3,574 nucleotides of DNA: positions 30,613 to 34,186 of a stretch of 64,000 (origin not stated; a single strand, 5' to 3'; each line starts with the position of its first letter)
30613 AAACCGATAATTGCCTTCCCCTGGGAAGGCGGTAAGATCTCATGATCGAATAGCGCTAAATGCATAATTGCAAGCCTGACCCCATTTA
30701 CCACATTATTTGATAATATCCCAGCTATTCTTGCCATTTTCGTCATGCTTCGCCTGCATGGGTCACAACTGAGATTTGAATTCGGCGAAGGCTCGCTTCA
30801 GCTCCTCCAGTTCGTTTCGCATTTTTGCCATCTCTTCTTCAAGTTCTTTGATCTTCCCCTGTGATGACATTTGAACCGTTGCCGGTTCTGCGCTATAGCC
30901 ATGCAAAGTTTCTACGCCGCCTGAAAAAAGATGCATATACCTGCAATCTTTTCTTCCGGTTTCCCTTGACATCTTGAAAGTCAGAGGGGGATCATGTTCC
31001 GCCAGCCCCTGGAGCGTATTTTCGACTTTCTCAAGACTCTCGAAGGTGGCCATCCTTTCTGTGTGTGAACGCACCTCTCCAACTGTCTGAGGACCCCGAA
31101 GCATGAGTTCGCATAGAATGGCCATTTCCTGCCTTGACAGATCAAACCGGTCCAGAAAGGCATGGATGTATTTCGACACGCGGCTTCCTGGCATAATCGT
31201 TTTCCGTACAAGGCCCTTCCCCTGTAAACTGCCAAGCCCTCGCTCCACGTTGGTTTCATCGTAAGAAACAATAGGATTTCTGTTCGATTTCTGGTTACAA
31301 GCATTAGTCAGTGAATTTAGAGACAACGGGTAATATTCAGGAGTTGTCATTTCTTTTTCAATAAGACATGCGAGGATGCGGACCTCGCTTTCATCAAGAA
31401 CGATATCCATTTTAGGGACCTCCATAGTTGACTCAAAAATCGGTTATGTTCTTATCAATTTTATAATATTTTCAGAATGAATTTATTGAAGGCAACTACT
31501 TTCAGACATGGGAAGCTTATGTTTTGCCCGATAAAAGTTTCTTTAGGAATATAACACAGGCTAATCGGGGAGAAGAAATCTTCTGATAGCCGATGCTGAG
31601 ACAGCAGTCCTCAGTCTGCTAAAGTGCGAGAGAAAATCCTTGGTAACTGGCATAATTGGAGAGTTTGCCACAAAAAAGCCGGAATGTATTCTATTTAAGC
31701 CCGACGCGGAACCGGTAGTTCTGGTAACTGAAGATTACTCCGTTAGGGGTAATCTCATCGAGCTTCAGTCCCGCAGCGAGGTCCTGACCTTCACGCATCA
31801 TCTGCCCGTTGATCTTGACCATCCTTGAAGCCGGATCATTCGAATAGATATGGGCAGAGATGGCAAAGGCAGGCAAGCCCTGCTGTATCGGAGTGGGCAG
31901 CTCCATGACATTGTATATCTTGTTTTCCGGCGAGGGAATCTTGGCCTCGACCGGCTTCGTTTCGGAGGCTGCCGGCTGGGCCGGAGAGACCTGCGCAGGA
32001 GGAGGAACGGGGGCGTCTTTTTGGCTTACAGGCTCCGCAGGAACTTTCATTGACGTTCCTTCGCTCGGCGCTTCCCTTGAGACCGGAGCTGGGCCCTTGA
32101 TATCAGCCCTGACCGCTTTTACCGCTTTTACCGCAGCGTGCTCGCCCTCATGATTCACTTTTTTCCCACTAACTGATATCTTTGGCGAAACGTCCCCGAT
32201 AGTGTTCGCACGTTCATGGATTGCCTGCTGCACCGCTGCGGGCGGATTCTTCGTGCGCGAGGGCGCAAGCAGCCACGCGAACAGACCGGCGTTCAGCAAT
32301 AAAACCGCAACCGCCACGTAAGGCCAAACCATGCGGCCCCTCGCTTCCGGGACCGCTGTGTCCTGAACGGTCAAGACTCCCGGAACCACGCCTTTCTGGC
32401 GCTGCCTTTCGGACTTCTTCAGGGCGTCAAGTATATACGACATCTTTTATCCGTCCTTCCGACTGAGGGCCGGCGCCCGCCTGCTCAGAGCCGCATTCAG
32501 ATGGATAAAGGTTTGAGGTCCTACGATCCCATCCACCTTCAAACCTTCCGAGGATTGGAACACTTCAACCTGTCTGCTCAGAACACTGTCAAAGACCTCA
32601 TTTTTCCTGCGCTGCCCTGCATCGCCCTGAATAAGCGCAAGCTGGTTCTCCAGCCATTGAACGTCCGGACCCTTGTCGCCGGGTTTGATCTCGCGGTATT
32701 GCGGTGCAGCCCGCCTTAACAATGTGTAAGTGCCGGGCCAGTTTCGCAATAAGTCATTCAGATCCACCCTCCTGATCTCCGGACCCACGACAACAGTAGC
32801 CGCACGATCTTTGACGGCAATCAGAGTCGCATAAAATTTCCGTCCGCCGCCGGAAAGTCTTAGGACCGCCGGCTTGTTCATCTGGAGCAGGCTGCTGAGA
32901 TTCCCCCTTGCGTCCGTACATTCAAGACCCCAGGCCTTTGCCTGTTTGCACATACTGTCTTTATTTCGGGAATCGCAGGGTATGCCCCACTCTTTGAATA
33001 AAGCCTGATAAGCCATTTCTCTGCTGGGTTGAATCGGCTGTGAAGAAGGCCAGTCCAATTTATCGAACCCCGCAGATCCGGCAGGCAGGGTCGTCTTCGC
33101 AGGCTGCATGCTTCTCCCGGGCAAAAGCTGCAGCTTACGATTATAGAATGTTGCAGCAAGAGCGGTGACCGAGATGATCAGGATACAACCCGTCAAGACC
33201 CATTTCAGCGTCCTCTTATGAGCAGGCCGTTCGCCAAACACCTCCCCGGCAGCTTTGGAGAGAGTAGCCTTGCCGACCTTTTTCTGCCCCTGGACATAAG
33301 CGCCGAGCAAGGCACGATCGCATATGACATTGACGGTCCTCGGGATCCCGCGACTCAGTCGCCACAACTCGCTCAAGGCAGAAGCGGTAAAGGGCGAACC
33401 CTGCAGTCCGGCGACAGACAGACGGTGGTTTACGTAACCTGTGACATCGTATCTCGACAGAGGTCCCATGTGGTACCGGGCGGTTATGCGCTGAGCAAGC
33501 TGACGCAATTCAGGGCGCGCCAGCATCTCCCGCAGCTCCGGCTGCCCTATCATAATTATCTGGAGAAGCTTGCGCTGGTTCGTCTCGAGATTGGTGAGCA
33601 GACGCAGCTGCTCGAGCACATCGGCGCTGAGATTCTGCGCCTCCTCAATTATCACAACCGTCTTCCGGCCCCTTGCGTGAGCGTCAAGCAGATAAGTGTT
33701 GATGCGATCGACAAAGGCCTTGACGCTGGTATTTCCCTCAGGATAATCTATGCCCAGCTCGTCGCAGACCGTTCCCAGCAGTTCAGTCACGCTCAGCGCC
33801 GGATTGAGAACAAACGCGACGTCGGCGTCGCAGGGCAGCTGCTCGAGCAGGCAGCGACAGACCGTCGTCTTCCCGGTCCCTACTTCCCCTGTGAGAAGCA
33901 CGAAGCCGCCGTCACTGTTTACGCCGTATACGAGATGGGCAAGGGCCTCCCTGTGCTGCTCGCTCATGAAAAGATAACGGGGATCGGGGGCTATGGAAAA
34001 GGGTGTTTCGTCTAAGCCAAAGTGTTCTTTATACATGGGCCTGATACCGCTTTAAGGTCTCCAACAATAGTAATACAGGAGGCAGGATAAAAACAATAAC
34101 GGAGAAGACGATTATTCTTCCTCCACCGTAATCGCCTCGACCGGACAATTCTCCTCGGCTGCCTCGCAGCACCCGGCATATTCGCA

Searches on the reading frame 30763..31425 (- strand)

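Call 48: search_protein_families(library=pfam, proteins=[window:30763-31425:-], max_evalue=0.00001)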
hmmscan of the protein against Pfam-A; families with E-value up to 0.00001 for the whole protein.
window:30763-31425:- (220 aa): 1 family
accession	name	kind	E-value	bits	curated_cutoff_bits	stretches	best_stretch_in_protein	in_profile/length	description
PF04337.18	DUF480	-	2e-58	197.2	25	1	10-158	1-149/149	Protein of unknown function, DUF480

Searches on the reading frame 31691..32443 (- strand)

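Call 48: search_protein_families(library=pfam, proteins=[window:31691-32443:-], max_evalue=0.00001)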
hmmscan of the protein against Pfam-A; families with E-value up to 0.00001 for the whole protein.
window:31691-32443:- (250 aa): 1 family
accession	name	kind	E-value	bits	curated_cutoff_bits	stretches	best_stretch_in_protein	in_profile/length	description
PF16537.11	T2SSB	-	1.5e-23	82.6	28.4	1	190-247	1-58/60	Type II secretion system protein B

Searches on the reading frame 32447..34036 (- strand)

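Call 48: search_protein_families(library=pfam, proteins=[window:32447-34036:-], max_evalue=0.00001)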
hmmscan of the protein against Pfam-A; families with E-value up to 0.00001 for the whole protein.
window:32447-34036:- (529 aa): 4 families
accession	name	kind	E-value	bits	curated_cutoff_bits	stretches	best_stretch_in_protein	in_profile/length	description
PF13401.12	AAA_22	-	1.6e-29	103.3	27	1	41-172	3-130/130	AAA domain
PF13191.12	AAA_16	-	9.7e-15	55.9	32.6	1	22-157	2-164/167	AAA ATPase domain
PF01471.23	PG_binding_1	-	4.1e-10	40.1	23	1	456-510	2-54/57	Putative peptidoglycan binding domain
PF21327.3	GspA_C39-like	-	7.1e-07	30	27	1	344-437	2-93/97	GspA, peptidase C39-like domain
